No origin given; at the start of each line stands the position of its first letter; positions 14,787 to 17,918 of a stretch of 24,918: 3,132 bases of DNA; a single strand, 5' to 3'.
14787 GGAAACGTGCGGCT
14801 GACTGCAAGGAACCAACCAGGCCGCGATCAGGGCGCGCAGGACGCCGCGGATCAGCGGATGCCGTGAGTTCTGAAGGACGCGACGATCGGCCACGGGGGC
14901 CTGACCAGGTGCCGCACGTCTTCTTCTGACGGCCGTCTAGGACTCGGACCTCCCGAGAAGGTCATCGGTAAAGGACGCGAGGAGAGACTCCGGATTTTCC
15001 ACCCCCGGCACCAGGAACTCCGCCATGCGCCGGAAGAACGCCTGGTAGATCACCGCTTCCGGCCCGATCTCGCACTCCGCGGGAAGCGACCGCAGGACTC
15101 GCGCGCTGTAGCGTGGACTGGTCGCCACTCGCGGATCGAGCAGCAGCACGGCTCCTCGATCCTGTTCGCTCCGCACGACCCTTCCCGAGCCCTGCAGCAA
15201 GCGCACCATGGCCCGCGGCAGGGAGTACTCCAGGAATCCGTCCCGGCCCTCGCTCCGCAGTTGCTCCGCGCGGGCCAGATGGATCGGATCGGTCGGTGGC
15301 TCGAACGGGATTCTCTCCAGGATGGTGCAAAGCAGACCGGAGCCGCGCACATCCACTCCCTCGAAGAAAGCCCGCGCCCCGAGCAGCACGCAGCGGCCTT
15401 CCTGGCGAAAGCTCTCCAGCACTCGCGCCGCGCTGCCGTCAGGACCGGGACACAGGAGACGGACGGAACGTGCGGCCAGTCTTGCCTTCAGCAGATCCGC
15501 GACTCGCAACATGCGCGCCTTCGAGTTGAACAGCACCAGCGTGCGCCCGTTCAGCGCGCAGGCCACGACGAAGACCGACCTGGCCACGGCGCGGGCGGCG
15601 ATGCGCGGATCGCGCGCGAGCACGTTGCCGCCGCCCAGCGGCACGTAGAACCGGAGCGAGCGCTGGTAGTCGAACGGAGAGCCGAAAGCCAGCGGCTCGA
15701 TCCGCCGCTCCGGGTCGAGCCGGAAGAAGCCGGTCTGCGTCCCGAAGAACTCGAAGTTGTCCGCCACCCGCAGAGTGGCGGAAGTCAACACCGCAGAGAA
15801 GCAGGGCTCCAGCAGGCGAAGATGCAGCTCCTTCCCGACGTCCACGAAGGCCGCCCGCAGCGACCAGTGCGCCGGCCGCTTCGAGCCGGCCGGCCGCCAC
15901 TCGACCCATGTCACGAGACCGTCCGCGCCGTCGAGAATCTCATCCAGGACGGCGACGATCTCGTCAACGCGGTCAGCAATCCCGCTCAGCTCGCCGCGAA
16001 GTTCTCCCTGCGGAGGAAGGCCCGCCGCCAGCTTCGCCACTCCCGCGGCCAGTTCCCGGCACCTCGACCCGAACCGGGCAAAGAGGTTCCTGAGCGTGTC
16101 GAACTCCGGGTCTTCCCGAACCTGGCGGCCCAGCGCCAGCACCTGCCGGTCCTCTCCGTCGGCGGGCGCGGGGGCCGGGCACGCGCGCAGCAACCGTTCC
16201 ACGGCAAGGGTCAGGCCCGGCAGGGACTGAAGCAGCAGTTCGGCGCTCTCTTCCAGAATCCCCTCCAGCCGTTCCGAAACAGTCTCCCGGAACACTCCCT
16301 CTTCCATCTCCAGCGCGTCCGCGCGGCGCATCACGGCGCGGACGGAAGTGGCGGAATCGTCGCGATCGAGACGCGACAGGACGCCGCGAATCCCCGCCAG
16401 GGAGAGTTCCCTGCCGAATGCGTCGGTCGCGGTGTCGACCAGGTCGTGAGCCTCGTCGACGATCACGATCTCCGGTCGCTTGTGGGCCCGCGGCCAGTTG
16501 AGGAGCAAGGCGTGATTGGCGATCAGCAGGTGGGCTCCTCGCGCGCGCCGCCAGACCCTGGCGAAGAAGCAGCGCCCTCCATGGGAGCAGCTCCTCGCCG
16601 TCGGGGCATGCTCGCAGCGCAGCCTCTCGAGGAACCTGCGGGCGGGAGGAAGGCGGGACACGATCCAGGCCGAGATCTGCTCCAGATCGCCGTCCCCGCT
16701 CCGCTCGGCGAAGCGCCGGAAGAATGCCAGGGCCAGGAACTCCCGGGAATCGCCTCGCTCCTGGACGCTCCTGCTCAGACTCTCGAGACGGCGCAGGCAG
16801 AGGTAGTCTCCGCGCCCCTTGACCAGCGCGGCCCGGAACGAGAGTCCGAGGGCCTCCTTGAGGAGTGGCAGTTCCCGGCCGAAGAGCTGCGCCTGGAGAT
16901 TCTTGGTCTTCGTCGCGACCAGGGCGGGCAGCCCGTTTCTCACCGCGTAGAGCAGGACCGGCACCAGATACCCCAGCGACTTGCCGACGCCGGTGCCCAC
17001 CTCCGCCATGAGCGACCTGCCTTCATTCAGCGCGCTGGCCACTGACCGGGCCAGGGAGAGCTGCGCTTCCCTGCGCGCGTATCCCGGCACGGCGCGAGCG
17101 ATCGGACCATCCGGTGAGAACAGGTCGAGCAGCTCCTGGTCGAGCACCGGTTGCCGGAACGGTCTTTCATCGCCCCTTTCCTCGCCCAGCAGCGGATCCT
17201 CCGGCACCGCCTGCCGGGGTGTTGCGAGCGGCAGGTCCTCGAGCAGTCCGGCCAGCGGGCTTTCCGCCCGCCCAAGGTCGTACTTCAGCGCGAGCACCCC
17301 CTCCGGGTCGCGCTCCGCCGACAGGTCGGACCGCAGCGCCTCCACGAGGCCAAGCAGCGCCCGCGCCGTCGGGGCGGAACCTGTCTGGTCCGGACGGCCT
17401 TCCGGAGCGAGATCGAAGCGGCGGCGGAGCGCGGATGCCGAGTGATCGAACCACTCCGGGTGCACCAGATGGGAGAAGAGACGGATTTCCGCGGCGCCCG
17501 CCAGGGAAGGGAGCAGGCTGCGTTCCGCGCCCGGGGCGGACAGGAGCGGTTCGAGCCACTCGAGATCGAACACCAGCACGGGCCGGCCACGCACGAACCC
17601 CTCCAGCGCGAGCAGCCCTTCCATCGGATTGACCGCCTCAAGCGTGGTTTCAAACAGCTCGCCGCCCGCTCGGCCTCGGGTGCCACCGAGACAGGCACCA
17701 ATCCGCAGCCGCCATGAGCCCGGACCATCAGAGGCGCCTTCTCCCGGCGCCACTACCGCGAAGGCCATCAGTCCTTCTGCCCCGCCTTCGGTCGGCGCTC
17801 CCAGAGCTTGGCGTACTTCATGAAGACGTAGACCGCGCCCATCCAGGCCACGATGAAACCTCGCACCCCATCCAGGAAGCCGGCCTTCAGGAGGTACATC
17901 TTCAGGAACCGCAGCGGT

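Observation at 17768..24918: Glycolate-oxidase genes translationally coupled to a GT2 glycosyltransferase and a DinG-like helicase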

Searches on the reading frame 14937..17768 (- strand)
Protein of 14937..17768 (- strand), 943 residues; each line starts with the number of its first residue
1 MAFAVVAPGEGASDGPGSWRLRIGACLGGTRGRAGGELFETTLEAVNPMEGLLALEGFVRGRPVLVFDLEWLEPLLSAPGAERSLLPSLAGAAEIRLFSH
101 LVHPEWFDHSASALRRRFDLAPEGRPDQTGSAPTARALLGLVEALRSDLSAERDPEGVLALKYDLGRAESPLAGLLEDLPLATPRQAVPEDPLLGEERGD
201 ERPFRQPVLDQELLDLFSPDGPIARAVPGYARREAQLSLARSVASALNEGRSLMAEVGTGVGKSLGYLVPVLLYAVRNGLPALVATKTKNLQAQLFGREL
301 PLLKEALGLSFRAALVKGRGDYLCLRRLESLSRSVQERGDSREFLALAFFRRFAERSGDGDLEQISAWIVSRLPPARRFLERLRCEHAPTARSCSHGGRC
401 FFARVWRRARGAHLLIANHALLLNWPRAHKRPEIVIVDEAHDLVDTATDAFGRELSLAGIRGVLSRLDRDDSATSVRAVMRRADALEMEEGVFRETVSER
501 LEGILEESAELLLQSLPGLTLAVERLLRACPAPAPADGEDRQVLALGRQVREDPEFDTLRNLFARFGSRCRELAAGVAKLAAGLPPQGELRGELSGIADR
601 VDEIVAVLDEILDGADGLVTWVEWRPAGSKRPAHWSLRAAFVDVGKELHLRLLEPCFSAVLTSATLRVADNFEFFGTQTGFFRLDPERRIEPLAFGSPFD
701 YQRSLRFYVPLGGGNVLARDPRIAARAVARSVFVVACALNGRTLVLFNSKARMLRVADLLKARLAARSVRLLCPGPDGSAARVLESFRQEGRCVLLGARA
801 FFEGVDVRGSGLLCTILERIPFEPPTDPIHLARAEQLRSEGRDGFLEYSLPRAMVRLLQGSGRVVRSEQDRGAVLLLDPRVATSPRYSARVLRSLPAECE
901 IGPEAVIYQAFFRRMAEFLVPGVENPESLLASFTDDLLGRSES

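Call 4: search_protein_families(library=pfam, proteins=[window:14937-17768:-], max_evalue=0.01)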
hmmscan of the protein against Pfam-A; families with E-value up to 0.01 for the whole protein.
window:14937-17768:- (943 aa): 2 families
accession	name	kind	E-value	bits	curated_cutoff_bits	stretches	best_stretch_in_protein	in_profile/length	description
PF13307.12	Helicase_C_2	-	1.2e-34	120.3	25.3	1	738-896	7-168/170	Helicase C-terminal domain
PF00270.35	DEAD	-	5.2e-09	36.5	26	1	243-312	7-77/167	DEAD/DEAH box helicase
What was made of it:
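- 14937..17768 (-): DinG/YoaA-like Fe-S DNA helicase, 943 aa. Its ATG shares one base with the GT2 stop (TGATG). It lies outside the finding's coordinates. Pfam DEAD plus Helicase_C_2 (call 4).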

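Call 12: search_protein_families(library=ncbifam, proteins=[window:14937-17768:-], max_evalue=0.001)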
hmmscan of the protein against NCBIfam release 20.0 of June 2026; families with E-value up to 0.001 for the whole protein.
window:14937-17768:- (943 aa): 7 families
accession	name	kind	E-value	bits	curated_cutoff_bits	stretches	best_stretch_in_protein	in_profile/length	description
NF053712.1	repair_DEAH_YoaA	equivalog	2.6e-120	403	680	2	564-897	301-615/630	DNA repair helicase YoaA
NF005981.0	PRK08074.1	equivalog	1.9e-110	370.3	789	1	223-897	249-910/931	ATP-dependent DNA helicase DinG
NF008729.0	PRK11747.1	equivalog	3.2e-82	277.1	598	1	224-897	18-696/703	ATP-dependent DNA helicase DinG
TIGR01407.1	dinG_rel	hypoth_equivalog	6e-80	269.6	547.7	1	232-898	246-870/889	putative DnaQ family exonuclease/DinG family helicase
NF005569.0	PRK07246.1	equivalog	6.7e-44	150.4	794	2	723-903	631-805/820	bifunctional DnaQ family exonuclease/ATP-dependent helicase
TIGR03117.2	cas_csf4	equivalog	3.7e-16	58.5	400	1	226-376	123-251/800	type IV CRISPR-associated DEAD/DEAH-box helicase Csf4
TIGR00604.1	rad3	subfamily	1.3e-09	37.3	246.95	1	803-883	597-678/706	DNA repair helicase (rad3)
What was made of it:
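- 14937..17768 (-): NCBIfam YoaA/DinG 277-403 bits, all below cut-off (call 12).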

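Call 28: find_homologous_proteins(query=window:14937-17768:-)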
Query window:14937-17768:- (943 aa): 313 proteins with E <= 0.001 among 8000 candidates; the best 120 are listed.
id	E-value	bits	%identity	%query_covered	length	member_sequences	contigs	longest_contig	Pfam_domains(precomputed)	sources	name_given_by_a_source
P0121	0.0e+0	2069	100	100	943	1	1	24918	PF00270.36,PF13307.13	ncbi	ncbi:MAG: helicase C-terminal domain-containing protein [Planctomycetota bacterium]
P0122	0.0e+0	1622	80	100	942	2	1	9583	PF00270.36,PF13307.13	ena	-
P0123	1.2e-286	972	54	99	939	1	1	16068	PF00270.36,PF13307.13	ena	-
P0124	3.4e-271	921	53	99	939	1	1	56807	PF00270.36,PF13307.13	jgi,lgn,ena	-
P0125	1.9e-225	769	49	94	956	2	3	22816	PF00270.36,PF13307.13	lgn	-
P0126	1.3e-207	710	47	89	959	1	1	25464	PF00270.36,PF13307.13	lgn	-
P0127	1.5e-191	657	42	92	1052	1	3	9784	PF00270.36,PF13307.13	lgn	-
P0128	1.9e-191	657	43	92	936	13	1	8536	PF00270.36,PF13307.13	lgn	-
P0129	2.6e-190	653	44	86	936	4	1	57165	PF13307.13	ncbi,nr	ncbi:MAG: hypothetical protein IPH13_21080 [Planctomycetes bacterium]|nr:hypothetical protein [Planc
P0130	1.2e-188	647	43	92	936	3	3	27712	PF00270.36,PF13307.13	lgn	-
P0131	2.2e-187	643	47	79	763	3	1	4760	PF00270.36,PF13307.13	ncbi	ncbi:MAG: ATP-dependent DNA helicase, partial [Planctomycetota bacterium JB042]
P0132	8.3e-162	559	44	86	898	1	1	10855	PF00270.36,PF13307.13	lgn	-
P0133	6.6e-90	321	33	78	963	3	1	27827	PF00929.32,PF00270.36,PF13307.13,PF04851.22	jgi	-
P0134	4.9e-87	311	33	75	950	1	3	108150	PF06733.22,PF00929.32,PF00270.36,PF13307.13,PF04851.22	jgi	jgi:DNA polymerase-3 subunit epsilon/ATP-dependent DNA helicase DinG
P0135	1.4e-85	306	35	74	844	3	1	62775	PF04002.21,PF00270.36,PF13307.13,PF04851.22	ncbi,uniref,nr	ncbi:MAG: helicase [Desulfuromonas sp.]|uniref:helicase C-terminal domain-containing protein n=1 Tax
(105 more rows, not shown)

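Call 29: find_encoding_contigs(protein=P0129, flank=10000, max_places=1)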
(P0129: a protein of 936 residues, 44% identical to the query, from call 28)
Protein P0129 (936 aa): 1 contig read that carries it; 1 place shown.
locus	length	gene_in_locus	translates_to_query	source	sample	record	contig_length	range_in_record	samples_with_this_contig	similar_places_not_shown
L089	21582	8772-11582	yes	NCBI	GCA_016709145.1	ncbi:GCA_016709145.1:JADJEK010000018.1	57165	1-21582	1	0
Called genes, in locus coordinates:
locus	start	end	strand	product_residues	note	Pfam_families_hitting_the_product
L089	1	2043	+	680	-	PF00330:Aconitase, PF00694:Aconitase_C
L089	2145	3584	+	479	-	PF01565:FAD_binding_4, PF02913:FAD-oxidase_C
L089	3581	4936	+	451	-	PF01565:FAD_binding_4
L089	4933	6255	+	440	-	PF00037:Fer4 (faint), PF12797:Fer4_2 (faint), PF12837:Fer4_6 (faint), PF12838:Fer4_7, PF13183:Fer4_8, PF13484:Fer4_16 (weak), PF13534:Fer4_17, PF02754:CCG, +1 more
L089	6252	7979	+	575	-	PF17899:Peptidase_M61_N, PF05299:Peptidase_M61, PF17820:PDZ_6 (faint)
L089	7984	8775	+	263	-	PF00535:Glycos_transf_2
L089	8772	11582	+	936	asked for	PF13307:Helicase_C_2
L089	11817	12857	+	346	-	PF02690:Na_Pi_cotrans (weak)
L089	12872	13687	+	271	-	PF00582:Usp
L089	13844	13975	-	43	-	PF00468:Ribosomal_L34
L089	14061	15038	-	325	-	PF00849:PseudoU_synth_2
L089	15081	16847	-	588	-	-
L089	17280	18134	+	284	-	PF02401:LYTB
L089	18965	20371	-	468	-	PF03372:Exo_endo_phos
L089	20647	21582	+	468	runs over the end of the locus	-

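Call 30: find_encoding_contigs(protein=P0125, flank=10000, max_places=1)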
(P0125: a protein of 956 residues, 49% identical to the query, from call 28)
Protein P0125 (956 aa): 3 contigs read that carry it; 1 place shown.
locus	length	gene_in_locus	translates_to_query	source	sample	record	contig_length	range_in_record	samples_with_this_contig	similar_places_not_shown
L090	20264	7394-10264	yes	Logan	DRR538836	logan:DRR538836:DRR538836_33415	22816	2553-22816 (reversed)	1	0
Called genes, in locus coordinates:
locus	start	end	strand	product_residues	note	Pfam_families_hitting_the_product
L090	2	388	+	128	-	?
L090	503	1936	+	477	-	PF01565:FAD_binding_4, PF02913:FAD-oxidase_C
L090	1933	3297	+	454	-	PF01565:FAD_binding_4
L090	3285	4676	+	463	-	PF13187:Fer4_9 (faint), PF00037:Fer4 (faint), PF12797:Fer4_2 (faint), PF13183:Fer4_8, PF12838:Fer4_7, PF13484:Fer4_16 (weak), PF13534:Fer4_17, PF02754:CCG, +2 more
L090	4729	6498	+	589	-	PF17899:Peptidase_M61_N, PF05299:Peptidase_M61, PF00595:PDZ (faint), PF13180:PDZ_2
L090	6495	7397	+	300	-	PF00535:Glycos_transf_2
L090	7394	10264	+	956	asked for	PF00270:DEAD (faint), PF13307:Helicase_C_2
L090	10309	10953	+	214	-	PF04403:PqiA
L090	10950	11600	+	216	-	PF04403:PqiA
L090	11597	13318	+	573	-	PF02470:MlaD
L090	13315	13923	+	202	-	PF03886:ABC_trans_aux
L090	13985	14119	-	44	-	PF00468:Ribosomal_L34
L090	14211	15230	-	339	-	PF00849:PseudoU_synth_2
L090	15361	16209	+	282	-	PF02401:LYTB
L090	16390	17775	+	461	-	-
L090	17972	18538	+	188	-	-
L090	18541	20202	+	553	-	PF01145:Band_7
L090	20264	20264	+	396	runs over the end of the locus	PF13472:Lipase_GDSL_2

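Call 31: find_encoding_contigs(protein=P0130, flank=10000, max_places=1)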
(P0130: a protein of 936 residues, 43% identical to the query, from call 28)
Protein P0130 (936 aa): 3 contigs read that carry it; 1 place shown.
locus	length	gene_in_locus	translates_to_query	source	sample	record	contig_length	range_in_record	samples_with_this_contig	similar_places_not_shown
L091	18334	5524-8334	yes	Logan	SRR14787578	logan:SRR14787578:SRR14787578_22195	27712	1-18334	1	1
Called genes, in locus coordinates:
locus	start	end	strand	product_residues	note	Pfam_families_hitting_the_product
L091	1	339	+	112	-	?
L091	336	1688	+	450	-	PF01565:FAD_binding_4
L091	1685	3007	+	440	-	PF00037:Fer4 (faint), PF12797:Fer4_2 (faint), PF12837:Fer4_6 (faint), PF12838:Fer4_7, PF13183:Fer4_8, PF13484:Fer4_16 (weak), PF13534:Fer4_17, PF02754:CCG, +1 more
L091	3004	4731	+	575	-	PF17899:Peptidase_M61_N, PF05299:Peptidase_M61, PF13180:PDZ_2, PF17820:PDZ_6 (weak)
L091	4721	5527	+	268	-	PF00535:Glycos_transf_2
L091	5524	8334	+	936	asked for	PF00270:DEAD (faint), PF13307:Helicase_C_2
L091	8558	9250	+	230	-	-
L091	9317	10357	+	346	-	PF02690:Na_Pi_cotrans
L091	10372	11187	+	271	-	PF00582:Usp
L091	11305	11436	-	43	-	PF00468:Ribosomal_L34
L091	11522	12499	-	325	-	PF00849:PseudoU_synth_2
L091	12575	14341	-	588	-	-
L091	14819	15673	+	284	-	PF02401:LYTB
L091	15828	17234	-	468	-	PF03372:Exo_endo_phos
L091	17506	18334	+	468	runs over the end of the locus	-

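Call 56: search_solved_structures(query=window:14937-17768:-, max_evalue=0.00001)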
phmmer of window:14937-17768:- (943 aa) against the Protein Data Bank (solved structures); distinct sequences matched with E-value up to 0.00001: 7.
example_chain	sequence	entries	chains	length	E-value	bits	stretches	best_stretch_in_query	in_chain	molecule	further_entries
8zef_A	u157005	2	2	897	1.2e-36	129.5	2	229-479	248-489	3'-5' exonuclease DinG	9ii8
6fwr_A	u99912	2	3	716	8.9e-34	120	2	226-453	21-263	ATP-dependent DNA helicase DinG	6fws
8s35_M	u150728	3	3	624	2.3e-10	42.5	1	229-331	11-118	DEAD/DEAH box helicase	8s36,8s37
9p55_A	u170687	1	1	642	5.9e-08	34.5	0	781-885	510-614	ATP-dependent DNA helicase XPD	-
4a15_A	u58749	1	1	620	7e-08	34.3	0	781-885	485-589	ATP-DEPENDENT DNA HELICASE TA0057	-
5h8w_A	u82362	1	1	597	1.5e-06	29.8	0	781-885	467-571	ATP-dependent DNA helicase Ta0057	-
2vsf_A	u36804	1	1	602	1.6e-06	29.8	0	781-885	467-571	DNA REPAIR HELICASE RAD3 RELATED PROTEIN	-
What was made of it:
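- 14937..17768 (-): Nearest solved chains are S. aureus DinG 8zef and E. coli DinG 6fwr (call 56).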

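Call 59: search_protein_families(library=padloc, proteins=[window:14937-17768:-], max_evalue=0.001)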
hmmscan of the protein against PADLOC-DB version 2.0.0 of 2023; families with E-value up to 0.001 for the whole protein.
window:14937-17768:- (943 aa): 5 families
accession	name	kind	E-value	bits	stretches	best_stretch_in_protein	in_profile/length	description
PDLC01439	typeIV_DinG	-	1.3e-103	345.7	1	222-898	6-559/575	CAS-IV-A; associated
PDLC01729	typeIV_DinG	-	1.3e-42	144.4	2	227-482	15-270/666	Csf4_0_IVA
PDLC01730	typeIV_DinG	-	8.7e-13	45.5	1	232-330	121-218/802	Csf4_1_IVA1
PDLC01321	typeIV_DinG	-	8.9e-09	32.7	1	240-471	6-225/559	CAS-IV-A; associated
PDLC01007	typeIV_DinG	-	1.1e-07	28.8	1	240-331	6-98/676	CRISPR type AFERR-associated DEAD/DEAH-box helicase Csf4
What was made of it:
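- The only defence-library matches are generic DinG homology, and no CRISPR or other defence genes lie nearby (call 59).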
